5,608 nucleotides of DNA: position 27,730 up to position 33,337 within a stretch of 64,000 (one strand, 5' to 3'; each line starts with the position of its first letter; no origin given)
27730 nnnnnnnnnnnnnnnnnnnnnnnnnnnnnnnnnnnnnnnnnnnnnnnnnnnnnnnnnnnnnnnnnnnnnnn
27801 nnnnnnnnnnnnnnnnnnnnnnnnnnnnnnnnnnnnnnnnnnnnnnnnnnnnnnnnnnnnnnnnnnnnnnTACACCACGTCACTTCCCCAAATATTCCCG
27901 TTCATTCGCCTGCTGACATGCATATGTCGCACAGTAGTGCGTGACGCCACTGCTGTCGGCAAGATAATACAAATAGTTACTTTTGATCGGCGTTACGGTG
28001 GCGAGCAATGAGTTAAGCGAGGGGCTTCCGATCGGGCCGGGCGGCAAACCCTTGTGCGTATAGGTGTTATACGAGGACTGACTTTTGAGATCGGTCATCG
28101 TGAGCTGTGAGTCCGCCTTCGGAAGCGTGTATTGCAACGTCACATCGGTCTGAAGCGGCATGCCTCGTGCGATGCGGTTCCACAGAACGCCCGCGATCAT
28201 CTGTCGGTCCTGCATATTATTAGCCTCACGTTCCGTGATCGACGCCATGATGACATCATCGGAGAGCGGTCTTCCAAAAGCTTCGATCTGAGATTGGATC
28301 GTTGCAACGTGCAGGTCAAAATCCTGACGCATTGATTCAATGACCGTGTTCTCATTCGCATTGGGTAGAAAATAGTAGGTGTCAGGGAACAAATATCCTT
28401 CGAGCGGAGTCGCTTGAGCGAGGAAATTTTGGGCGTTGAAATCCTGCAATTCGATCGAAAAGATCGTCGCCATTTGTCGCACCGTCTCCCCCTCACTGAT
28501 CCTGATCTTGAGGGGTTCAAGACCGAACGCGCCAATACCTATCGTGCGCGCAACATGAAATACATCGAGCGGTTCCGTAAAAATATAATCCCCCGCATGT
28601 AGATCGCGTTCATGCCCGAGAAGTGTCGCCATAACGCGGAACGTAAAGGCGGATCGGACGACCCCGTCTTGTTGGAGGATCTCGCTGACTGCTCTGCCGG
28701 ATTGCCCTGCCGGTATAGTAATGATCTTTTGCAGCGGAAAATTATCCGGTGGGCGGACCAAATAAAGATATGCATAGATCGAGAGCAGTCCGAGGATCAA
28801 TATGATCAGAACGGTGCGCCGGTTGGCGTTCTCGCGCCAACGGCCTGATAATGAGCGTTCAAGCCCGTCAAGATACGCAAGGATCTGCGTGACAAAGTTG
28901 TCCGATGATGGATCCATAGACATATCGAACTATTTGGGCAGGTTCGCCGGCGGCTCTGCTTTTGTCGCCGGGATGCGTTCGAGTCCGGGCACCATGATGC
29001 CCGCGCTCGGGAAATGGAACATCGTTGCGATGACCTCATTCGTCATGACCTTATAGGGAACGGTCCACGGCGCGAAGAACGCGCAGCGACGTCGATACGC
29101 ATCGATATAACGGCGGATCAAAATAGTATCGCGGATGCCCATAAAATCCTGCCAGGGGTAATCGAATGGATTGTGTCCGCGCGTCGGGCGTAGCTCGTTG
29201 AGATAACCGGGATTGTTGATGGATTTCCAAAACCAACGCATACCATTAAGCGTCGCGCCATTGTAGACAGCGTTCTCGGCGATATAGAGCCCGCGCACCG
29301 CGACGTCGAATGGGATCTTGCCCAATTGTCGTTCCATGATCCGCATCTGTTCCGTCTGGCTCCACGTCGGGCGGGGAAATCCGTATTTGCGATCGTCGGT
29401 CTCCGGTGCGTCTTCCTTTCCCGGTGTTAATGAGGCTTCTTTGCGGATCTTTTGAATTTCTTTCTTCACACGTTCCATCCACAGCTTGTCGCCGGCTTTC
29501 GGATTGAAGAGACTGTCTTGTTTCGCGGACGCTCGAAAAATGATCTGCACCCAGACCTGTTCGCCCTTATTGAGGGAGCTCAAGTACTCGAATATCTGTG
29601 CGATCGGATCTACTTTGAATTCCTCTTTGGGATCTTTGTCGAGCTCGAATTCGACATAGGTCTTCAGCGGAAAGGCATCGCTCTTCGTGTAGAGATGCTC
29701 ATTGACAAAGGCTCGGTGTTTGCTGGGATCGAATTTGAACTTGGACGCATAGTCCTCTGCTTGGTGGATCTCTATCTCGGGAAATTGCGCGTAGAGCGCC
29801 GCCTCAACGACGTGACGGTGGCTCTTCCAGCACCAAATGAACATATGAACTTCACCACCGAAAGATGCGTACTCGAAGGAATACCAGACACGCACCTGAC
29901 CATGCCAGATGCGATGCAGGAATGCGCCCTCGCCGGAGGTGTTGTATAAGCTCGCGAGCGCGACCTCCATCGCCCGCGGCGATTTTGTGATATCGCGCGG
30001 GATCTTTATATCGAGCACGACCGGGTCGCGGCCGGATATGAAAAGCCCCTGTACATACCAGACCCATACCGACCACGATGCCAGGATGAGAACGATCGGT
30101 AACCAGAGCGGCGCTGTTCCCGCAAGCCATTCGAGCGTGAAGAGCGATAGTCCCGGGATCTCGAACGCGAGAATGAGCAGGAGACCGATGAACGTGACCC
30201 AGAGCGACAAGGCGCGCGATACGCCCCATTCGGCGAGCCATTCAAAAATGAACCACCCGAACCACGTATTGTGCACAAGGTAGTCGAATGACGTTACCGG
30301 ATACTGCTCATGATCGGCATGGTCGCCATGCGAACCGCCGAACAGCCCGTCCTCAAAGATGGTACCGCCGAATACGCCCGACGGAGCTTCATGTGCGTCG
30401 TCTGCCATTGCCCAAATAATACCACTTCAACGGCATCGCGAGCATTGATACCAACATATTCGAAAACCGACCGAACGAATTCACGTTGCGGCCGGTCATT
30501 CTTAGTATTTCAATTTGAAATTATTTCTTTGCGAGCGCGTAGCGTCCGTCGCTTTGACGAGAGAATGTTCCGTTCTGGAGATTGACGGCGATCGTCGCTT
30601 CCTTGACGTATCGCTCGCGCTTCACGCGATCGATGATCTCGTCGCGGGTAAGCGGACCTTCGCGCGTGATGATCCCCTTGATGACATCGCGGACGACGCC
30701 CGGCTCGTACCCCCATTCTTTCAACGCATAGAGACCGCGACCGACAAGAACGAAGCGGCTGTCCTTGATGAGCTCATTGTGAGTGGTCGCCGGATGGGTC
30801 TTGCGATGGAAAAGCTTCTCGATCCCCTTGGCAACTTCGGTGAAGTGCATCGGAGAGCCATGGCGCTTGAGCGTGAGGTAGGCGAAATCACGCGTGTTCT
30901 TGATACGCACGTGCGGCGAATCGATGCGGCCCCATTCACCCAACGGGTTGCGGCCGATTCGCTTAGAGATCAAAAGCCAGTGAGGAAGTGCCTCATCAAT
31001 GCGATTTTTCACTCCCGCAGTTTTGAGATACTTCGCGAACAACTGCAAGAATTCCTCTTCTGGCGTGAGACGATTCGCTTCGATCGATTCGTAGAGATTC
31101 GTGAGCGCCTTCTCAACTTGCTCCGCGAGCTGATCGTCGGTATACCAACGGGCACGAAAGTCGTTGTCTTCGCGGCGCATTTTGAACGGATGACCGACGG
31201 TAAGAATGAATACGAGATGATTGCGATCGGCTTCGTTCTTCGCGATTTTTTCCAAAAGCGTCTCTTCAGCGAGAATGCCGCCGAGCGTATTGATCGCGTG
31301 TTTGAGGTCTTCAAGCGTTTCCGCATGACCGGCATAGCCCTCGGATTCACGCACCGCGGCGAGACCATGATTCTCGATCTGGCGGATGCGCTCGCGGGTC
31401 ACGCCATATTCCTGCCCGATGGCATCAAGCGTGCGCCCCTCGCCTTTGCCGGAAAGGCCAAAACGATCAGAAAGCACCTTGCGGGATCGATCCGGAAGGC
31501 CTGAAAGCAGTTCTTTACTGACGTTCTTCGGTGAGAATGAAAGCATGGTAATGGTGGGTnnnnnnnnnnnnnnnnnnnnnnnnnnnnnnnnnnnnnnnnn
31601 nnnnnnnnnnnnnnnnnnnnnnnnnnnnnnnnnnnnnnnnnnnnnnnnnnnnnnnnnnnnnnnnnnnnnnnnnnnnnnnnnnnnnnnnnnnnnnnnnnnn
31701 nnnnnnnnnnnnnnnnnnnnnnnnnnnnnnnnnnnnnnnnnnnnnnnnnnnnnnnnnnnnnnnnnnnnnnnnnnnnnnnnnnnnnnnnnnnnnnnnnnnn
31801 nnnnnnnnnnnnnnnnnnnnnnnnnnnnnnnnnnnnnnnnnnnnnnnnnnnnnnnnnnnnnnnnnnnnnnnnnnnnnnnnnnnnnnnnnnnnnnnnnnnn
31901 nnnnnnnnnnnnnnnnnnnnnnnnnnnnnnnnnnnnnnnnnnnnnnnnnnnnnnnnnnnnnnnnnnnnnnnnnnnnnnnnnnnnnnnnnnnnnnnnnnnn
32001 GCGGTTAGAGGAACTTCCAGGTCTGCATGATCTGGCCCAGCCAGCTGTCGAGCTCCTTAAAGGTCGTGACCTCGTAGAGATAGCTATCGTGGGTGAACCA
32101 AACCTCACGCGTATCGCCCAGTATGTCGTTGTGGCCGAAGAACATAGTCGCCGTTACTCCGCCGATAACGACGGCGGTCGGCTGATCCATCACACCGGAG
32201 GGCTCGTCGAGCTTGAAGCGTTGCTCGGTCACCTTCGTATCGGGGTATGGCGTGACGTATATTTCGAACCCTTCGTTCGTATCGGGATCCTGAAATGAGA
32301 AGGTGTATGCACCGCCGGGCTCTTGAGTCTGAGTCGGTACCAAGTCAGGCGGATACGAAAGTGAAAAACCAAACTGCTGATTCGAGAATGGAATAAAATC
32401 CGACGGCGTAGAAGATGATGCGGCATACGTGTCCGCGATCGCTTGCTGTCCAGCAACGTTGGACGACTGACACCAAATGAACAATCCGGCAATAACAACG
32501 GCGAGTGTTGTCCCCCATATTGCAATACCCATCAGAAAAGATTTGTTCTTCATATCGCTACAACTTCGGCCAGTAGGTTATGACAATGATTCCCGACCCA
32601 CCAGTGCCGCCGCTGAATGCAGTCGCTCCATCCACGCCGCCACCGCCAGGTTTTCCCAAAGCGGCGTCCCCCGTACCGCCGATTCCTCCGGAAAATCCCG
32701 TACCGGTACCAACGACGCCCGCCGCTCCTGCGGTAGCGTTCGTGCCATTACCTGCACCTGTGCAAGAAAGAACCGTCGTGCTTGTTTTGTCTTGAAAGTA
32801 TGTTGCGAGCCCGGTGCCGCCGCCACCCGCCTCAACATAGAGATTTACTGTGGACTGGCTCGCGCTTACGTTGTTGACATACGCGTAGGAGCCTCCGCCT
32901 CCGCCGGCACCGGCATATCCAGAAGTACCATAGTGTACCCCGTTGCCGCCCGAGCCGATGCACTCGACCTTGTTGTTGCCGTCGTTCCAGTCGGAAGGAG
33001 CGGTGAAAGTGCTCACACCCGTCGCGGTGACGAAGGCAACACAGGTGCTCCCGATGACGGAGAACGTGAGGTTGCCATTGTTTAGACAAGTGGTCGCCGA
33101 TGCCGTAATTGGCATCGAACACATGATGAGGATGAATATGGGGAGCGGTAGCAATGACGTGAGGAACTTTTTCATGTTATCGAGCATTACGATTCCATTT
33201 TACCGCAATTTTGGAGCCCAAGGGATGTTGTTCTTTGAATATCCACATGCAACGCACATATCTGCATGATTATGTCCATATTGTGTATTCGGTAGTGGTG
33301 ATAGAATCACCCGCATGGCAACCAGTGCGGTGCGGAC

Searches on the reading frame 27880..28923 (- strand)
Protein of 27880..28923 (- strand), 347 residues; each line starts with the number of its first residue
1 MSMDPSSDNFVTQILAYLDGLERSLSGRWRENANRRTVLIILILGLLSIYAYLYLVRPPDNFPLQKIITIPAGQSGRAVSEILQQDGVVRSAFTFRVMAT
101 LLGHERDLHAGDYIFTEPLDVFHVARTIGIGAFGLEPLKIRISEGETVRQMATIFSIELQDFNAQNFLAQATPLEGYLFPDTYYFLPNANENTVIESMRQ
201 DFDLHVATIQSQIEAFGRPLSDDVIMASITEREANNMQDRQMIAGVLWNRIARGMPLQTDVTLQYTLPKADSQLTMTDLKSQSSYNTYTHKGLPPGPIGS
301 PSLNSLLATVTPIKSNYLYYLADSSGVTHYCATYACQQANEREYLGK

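Call 22: search_protein_families(library=pfam, proteins=[window:27880-28923:-])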
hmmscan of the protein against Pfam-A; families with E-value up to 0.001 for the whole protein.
window:27880-28923:- (347 aa): 1 family
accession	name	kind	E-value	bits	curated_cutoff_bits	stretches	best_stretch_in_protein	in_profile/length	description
PF02618.21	YceG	-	1.6e-68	231.6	32.4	1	68-342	1-274/275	YceG-like family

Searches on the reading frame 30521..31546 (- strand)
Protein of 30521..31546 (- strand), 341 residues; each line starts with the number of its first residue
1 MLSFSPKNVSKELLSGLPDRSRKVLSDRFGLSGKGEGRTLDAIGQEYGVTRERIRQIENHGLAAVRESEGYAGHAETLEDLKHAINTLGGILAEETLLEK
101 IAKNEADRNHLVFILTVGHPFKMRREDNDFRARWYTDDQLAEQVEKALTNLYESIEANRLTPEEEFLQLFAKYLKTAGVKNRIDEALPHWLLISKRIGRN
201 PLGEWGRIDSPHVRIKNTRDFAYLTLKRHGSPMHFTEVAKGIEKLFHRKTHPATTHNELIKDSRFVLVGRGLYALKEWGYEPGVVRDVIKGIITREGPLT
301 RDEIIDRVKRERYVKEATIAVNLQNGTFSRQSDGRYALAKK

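Call 22: search_protein_families(library=pfam, proteins=[window:30521-31546:-])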
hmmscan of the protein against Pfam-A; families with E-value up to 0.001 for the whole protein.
window:30521-31546:- (341 aa): 3 families
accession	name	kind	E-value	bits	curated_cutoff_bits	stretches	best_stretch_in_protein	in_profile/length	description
PF04545.22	Sigma70_r4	-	5.9e-16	58.2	24.1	1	13-67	1-50/50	Sigma-70, region 4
PF05066.19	HARE-HTH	-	5.3e-08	33.6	25.9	1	222-278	7-71/71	HB1, ASXL, restriction endonuclease HTH domain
PF11784.13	DUF3320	-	0.00039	20.7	25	0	283-310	10-37/50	Protein of unknown function (DUF3320)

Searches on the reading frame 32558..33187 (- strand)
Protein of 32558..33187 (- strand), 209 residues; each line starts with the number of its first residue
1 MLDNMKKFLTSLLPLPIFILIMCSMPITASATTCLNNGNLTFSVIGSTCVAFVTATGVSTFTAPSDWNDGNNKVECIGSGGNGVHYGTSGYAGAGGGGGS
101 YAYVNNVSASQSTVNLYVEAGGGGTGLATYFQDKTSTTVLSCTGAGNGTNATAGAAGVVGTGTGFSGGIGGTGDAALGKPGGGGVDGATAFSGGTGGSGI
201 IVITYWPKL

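Call 23: search_protein_families(library=pfam, proteins=[window:32558-33187:-], max_evalue=0.01)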
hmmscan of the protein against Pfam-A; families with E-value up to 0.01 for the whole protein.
window:32558-33187:- (209 aa): 1 family
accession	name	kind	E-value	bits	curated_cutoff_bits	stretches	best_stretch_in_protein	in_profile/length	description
PF21722.4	Gly_rich_2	-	0.0083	16.6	24.3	0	55-162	2-113/226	Glycine-rich domain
